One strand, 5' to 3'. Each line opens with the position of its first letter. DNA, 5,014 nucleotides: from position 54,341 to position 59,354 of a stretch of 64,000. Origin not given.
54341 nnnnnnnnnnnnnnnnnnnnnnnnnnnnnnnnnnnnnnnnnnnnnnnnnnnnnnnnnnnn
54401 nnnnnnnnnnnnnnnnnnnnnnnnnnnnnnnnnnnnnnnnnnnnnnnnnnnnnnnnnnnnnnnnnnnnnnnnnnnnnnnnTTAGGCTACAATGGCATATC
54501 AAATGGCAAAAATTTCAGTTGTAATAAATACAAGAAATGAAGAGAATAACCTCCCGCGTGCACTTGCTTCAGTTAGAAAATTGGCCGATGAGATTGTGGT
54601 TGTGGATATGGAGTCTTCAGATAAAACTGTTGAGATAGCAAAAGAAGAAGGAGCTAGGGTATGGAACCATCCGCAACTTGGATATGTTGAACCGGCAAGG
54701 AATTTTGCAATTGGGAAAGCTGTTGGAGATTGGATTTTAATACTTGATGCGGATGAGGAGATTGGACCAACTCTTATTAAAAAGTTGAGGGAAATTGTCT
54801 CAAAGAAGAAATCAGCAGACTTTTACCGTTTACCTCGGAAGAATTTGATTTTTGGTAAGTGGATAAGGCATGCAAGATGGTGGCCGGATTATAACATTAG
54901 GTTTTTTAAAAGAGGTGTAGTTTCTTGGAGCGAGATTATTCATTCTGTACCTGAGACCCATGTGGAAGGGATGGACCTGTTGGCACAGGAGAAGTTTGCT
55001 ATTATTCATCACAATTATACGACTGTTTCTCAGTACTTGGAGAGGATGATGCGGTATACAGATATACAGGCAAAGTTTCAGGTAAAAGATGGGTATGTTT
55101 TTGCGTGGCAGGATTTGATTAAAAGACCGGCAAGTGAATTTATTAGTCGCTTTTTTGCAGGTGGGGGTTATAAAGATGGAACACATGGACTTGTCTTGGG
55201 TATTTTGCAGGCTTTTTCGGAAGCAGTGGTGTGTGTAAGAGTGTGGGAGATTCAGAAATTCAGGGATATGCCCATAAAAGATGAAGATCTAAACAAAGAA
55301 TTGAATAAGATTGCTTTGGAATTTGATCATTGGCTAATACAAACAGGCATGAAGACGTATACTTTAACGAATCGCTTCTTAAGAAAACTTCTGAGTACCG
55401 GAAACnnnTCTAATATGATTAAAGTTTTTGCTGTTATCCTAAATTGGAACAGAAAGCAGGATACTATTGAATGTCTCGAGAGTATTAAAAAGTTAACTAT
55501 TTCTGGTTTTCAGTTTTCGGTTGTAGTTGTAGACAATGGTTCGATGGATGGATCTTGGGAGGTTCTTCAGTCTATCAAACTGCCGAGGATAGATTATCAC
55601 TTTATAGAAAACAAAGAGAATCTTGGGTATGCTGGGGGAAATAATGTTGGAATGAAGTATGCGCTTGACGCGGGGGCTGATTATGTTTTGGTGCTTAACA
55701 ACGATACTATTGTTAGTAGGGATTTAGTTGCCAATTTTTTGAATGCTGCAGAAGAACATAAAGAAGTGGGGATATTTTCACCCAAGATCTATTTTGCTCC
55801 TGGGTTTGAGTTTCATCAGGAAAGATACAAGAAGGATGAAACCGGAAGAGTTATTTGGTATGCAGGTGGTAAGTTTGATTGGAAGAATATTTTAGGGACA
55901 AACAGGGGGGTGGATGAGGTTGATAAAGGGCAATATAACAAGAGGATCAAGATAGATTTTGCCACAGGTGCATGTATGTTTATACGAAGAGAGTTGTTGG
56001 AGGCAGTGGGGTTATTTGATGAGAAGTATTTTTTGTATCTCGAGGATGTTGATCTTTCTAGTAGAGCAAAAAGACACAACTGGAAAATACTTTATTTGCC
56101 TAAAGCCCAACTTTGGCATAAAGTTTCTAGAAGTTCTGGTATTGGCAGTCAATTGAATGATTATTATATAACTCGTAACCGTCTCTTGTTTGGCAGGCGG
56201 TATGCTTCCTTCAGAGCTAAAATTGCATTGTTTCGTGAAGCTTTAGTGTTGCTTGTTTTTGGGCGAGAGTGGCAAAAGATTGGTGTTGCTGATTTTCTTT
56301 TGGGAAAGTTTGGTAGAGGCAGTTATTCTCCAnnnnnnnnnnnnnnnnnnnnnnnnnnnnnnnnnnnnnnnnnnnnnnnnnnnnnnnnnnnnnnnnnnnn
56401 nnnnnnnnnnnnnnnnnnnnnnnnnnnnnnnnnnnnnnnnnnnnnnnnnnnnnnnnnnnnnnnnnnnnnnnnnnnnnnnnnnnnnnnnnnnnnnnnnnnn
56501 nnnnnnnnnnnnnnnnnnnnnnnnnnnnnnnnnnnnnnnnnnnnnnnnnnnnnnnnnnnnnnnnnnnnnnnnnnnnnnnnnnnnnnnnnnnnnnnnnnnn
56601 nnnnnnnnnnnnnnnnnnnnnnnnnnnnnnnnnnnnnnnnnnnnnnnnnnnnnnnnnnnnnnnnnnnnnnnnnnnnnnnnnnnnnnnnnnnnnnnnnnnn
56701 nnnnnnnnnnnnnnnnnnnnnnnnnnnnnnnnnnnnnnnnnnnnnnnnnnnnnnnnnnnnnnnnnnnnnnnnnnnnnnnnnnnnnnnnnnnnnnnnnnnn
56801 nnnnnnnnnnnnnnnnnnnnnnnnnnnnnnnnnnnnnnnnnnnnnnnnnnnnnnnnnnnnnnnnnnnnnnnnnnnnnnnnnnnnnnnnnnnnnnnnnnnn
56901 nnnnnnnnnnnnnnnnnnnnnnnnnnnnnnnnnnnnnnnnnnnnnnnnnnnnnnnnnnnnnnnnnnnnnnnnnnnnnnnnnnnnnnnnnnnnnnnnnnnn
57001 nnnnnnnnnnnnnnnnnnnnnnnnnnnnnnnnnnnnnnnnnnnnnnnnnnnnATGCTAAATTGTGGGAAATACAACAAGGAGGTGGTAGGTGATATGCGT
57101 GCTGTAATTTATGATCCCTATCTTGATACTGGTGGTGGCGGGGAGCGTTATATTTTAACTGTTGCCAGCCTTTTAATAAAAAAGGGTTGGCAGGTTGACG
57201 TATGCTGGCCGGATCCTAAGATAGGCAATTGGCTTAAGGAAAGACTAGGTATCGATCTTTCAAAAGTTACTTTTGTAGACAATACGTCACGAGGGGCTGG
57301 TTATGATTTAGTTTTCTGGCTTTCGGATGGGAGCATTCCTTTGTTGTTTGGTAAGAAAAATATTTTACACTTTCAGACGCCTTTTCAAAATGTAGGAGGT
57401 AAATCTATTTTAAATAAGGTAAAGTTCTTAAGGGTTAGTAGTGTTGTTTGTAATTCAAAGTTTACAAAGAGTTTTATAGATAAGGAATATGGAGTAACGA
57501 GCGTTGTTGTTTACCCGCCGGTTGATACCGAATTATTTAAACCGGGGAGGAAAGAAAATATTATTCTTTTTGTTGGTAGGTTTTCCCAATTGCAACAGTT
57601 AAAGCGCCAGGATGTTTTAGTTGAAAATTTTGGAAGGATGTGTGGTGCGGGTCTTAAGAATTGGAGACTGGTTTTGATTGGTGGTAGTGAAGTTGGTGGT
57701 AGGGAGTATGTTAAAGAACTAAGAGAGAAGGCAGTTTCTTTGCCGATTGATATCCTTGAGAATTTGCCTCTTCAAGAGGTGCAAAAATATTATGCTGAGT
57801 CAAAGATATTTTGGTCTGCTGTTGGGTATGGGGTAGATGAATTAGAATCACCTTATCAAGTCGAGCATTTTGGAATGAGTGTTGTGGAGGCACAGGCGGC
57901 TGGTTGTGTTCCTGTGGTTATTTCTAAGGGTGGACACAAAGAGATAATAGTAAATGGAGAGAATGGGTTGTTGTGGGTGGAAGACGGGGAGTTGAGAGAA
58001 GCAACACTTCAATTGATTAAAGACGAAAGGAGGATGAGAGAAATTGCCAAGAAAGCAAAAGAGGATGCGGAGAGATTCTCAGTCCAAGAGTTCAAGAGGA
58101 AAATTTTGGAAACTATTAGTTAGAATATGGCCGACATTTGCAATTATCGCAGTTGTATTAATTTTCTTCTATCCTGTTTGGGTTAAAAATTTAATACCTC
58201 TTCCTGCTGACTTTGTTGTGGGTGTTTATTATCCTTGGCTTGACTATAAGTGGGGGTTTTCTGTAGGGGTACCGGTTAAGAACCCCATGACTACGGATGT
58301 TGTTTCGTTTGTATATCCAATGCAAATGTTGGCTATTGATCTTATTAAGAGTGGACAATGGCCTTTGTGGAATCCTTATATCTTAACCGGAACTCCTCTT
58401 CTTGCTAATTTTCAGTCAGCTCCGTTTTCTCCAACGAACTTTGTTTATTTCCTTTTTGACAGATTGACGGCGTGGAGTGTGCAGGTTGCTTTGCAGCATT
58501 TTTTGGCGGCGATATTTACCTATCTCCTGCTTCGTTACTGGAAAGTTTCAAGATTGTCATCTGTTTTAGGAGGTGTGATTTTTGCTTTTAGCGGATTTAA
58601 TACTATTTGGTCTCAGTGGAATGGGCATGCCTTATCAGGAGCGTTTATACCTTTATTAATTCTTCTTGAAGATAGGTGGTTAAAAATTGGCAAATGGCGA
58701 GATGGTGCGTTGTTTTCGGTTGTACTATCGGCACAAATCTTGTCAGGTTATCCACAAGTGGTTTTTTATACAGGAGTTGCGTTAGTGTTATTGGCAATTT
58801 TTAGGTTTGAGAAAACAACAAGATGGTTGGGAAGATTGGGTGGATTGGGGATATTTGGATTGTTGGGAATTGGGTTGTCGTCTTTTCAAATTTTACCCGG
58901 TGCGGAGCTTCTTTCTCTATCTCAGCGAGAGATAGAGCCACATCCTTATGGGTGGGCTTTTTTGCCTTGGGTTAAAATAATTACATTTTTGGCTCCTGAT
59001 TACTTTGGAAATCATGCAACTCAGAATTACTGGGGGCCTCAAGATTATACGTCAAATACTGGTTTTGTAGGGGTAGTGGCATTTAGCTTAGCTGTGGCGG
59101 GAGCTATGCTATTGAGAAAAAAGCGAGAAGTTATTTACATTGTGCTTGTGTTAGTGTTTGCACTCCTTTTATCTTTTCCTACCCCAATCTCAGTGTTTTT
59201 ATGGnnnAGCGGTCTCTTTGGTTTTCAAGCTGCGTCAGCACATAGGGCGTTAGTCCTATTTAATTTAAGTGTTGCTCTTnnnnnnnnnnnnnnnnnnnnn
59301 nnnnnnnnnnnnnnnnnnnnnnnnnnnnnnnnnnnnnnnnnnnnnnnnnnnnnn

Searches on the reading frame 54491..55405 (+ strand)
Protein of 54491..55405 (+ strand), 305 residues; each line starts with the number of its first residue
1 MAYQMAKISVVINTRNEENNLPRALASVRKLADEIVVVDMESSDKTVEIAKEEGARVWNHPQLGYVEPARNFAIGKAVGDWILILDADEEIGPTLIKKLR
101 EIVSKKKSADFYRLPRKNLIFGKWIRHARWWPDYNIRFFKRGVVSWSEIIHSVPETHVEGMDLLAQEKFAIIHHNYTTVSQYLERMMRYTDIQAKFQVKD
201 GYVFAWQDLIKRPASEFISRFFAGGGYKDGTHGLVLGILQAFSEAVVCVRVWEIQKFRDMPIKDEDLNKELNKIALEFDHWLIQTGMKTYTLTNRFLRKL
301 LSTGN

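Call 27: search_protein_families(library=pfam, proteins=[window:54491-55405:+], max_evalue=0.001)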
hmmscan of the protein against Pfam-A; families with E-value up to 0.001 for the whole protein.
window:54491-55405:+ (305 aa): 2 families
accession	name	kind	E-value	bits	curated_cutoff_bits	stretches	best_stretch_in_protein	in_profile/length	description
PF00535.33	Glycos_transf_2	-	4e-22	79.4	23.3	1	9-139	1-138/168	Glycosyl transferase family 2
PF13704.12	Glyco_tranf_2_4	-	1.2e-06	29.3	27.5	1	15-89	1-82/98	Glycosyl transferase family 2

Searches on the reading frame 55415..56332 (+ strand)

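Call 27: search_protein_families(library=pfam, proteins=[window:55415-56332:+], max_evalue=0.001)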
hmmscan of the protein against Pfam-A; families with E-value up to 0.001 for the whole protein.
window:55415-56332:+ (306 aa): 5 families
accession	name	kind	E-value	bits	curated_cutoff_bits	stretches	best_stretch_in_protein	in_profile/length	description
PF00535.33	Glycos_transf_2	-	4.3e-20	72.8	23.3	1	7-198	3-167/168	Glycosyl transferase family 2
PF13641.12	Glyco_tranf_2_3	-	6.3e-17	62.8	27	1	6-239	5-215/230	Glycosyltransferase like family 2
PF13632.12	Glyco_trans_2_3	-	1.9e-10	41.3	27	1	183-266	72-157/198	Glycosyl transferase family group 2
PF10111.15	Glyco_tranf_2_2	-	9.6e-06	25.7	27.3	0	32-112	25-106/276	Glycosyltransferase like family 2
PF13506.12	Glyco_transf_21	-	2.9e-05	24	21.7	0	178-239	97-158/174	Glycosyl transferase family 21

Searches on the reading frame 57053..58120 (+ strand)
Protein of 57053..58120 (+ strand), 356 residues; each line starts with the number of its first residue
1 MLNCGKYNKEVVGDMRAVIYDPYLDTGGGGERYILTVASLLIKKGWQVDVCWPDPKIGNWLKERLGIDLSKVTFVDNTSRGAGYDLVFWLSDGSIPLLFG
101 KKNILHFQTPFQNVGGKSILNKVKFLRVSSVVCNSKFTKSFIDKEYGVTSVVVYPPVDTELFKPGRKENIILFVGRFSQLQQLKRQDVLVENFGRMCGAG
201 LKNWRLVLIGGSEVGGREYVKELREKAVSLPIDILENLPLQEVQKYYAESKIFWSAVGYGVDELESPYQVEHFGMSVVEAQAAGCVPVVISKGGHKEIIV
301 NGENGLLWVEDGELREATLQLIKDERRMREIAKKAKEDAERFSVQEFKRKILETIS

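Call 6: search_protein_families(library=pfam, proteins=[window:57053-58120:+], max_evalue=0.01)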
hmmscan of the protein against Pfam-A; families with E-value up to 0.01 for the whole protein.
window:57053-58120:+ (356 aa): 5 families
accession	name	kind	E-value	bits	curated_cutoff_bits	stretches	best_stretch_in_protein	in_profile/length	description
PF00534.26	Glycos_transf_1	-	4.6e-22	78.8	26.4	1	166-337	13-171/172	Glycosyl transferases group 1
PF13692.12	Glyco_trans_1_4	-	1.6e-17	64.6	27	1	169-324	2-142/142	Glycosyl transferases group 1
PF13439.12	Glyco_transf_4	-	9.6e-09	35.9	28.5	1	28-160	2-169/170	Glycosyltransferase Family 4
PF13524.12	Glyco_trans_1_2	-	0.00017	22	25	1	211-338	22-128/144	Glycosyl transferase-like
PF20706.3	GT4-conflict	-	0.0015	18.1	26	0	163-292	192-312/385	Family 4 Glycosyltransferase in conflict systems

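Call 23: find_encoding_contigs(protein=window:57053-58120:+, flank=10000, max_places=10)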
Protein window:57053-58120:+ (356 aa): 5 contigs read that carry it; 3 places shown.
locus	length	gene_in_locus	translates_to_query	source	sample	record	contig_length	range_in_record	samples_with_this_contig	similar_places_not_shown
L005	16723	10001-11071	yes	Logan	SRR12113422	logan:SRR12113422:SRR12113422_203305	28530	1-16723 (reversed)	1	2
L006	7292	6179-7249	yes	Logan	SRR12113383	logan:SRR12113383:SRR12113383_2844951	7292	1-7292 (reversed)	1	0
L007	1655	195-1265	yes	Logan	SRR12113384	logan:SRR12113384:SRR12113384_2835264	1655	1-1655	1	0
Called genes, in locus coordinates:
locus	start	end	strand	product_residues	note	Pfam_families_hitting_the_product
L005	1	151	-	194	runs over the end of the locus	PF00254:FKBP_C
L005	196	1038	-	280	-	PF01930:Cas_Cas4 (faint), PF12705:PDDEXK_1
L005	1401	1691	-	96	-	-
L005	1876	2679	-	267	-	PF03602:Cons_hypoth95 (faint), PF13847:Methyltransf_31 (faint), PF01555:N6_N4_Mtase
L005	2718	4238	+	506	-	PF13231:PMT_2 (weak)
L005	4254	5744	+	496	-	PF01943:Polysacc_synt, PF13440:Polysacc_synt_3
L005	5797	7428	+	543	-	-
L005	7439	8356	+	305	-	PF00535:Glycos_transf_2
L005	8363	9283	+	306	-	PF00535:Glycos_transf_2, PF10111:Glyco_tranf_2_2 (faint), PF13641:Glyco_tranf_2_3, PF13632:Glyco_trans_2_3 (weak)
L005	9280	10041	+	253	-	PF00535:Glycos_transf_2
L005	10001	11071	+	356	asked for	PF13439:Glyco_transf_4, PF00534:Glycos_transf_1, PF13692:Glyco_trans_1_4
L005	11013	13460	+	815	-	PF09586:YfhO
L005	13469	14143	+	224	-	PF01209:Ubie_methyltran, PF03141:Methyltransf_29, PF01728:FtsJ, PF07021:MetW, PF13489:Methyltransf_23, PF13847:Methyltransf_31, PF08241:Methyltransf_11, PF08242:Methyltransf_12, +3 more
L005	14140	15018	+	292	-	PF00535:Glycos_transf_2, PF13641:Glyco_tranf_2_3, PF10111:Glyco_tranf_2_2 (faint), PF13632:Glyco_trans_2_3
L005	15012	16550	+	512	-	PF13231:PMT_2 (weak)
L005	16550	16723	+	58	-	?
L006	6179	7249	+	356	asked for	PF13439:Glyco_transf_4, PF00534:Glycos_transf_1, PF13692:Glyco_trans_1_4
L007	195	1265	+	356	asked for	PF13439:Glyco_transf_4, PF00534:Glycos_transf_1, PF13692:Glyco_trans_1_4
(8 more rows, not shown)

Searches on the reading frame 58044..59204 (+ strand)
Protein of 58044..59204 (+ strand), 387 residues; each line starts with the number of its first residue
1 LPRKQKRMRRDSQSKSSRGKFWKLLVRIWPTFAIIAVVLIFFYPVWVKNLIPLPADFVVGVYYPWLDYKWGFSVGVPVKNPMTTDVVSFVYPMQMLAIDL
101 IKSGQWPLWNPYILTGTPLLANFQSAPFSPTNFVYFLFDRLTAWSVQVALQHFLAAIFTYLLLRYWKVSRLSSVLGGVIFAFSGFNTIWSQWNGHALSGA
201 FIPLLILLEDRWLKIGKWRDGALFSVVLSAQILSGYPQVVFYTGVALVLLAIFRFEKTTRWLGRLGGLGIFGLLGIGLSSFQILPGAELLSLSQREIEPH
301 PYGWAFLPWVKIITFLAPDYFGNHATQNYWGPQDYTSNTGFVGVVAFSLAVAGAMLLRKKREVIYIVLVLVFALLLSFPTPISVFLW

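Call 6: search_protein_families(library=pfam, proteins=[window:58044-59204:+], max_evalue=0.01)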
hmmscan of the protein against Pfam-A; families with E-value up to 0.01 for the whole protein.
window:58044-59204:+ (387 aa): 2 families
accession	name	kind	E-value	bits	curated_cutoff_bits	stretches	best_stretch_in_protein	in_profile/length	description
PF09586.16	YfhO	-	1.5e-06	27.3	28.5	1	129-383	74-326/835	Bacterial membrane protein YfhO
PF19510.5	DUF6044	-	0.00063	18.7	27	1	125-264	77-212/564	Protein of unknown function (DUF6044)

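Call 7: search_protein_families(library=ncbifam, proteins=[window:58044-59204:+], max_evalue=0.01)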
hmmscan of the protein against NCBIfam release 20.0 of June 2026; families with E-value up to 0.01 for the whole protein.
window:58044-59204:+ (387 aa): 0 families

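Call 15: find_encoding_contigs(protein=window:58065-59204:+, flank=3000, max_places=10)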
Protein window:58065-59204:+ (380 aa): no gene with exactly this product is on record in the collection.

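Call 18: list_cluster_members(proteins=[L001:3545-5989:+, window:58065-59204:+, window:59280-60509:+, window:58044-59204:+])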
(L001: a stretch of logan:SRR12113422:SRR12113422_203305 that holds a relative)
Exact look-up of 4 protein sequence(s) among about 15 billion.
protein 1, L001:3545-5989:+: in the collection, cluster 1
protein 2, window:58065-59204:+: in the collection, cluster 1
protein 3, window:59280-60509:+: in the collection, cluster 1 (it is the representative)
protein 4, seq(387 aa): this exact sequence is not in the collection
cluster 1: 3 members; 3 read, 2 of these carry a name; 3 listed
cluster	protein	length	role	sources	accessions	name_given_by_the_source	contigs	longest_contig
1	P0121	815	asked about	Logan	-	-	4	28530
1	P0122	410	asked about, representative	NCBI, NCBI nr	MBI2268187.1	MAG: YfhO family protein [Candidatus Blackburnbacteria bacterium] | YfhO family protein [Candidatus Blackburnbacteria bacterium]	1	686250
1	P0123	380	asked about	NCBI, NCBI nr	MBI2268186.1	MAG: YfhO family protein [Candidatus Blackburnbacteria bacterium] | YfhO family protein [Candidatus Blackburnbacteria bacterium]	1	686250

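Call 27: search_protein_families(library=pfam, proteins=[P0121], max_evalue=0.001)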
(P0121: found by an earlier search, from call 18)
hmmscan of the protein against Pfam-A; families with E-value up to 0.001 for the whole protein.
P0121 (815 aa): 1 family
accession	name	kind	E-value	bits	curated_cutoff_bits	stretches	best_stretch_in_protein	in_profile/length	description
PF09586.16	YfhO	-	8.7e-26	91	28.5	2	122-665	74-594/835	Bacterial membrane protein YfhO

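Call 30: search_protein_families(library=ncbifam, proteins=[P0121], max_evalue=0.001)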
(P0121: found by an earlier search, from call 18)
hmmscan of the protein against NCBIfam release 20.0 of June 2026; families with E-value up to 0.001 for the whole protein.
P0121 (815 aa): 2 families
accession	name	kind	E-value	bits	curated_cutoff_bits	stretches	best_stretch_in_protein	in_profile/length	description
NF047590.1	GlcsyltransPgfM2Strep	equivalog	5.2e-09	34.8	1500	1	731-797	808-874/884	glycosyltransferase PgfM2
NF047589.1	GlcsyltransPgfM1Strep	equivalog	8.3e-05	20.8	1400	1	729-797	880-948/955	glycosyltransferase PgfM1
